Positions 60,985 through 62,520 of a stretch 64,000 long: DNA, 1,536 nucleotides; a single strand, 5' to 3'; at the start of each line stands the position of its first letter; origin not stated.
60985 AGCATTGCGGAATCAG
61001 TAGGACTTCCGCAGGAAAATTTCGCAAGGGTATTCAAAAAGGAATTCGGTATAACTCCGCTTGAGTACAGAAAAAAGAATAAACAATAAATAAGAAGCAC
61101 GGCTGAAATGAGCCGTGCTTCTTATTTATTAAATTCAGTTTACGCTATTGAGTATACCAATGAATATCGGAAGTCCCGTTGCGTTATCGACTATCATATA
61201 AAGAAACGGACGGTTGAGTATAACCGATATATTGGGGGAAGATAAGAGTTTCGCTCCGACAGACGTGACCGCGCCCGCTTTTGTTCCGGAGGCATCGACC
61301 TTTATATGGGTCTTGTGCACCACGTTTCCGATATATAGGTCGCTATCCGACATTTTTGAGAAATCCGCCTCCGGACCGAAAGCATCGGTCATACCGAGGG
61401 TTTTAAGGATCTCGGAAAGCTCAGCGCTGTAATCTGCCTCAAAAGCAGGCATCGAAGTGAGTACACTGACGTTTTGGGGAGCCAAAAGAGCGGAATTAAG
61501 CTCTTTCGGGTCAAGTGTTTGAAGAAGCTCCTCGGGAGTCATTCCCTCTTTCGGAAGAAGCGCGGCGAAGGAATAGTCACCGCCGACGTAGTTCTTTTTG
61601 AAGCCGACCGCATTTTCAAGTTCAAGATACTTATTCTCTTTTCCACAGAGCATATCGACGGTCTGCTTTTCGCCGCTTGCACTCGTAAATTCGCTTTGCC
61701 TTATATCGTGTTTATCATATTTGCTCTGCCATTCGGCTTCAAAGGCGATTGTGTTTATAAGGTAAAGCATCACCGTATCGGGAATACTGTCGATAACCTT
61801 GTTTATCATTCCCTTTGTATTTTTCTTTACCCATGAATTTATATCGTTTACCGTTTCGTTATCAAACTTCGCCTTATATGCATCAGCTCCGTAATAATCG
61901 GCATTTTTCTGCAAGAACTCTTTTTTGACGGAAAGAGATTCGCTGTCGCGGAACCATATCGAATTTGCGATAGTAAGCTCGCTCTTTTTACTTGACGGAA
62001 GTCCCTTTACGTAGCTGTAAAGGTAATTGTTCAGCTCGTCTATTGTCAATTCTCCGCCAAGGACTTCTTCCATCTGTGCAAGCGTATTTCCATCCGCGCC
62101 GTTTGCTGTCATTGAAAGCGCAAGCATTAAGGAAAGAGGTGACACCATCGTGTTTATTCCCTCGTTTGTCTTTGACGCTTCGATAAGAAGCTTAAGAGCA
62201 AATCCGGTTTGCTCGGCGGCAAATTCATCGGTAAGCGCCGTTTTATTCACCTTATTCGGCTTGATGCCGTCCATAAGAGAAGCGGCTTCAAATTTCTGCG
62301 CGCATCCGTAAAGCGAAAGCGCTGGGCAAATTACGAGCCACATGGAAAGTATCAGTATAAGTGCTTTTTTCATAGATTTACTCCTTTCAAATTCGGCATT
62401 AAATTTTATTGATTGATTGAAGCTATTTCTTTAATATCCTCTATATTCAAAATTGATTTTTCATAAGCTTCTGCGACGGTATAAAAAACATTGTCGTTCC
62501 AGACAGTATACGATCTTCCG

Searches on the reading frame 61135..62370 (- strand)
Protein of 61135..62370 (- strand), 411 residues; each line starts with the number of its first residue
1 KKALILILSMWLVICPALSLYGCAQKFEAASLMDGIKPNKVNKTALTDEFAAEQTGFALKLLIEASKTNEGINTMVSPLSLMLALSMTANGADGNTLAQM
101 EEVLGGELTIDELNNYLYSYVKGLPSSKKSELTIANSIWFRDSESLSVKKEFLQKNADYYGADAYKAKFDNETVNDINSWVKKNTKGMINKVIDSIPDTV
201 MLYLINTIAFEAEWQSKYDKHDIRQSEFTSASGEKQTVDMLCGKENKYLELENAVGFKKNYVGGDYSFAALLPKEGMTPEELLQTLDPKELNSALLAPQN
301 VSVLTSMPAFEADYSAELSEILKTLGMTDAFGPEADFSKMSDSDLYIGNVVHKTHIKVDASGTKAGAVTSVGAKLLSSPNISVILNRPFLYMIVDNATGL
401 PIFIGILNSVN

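Call 8: search_protein_families(library=pfam, proteins=[window:61135-62370:-], max_evalue=0.00001)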
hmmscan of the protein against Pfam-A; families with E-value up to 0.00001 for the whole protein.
window:61135-62370:- (411 aa): 1 family
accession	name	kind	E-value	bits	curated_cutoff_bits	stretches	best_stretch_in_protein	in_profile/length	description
PF00079.25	Serpin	-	2.2e-87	294.1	27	1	54-407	3-367/370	Serpin (serine protease inhibitor)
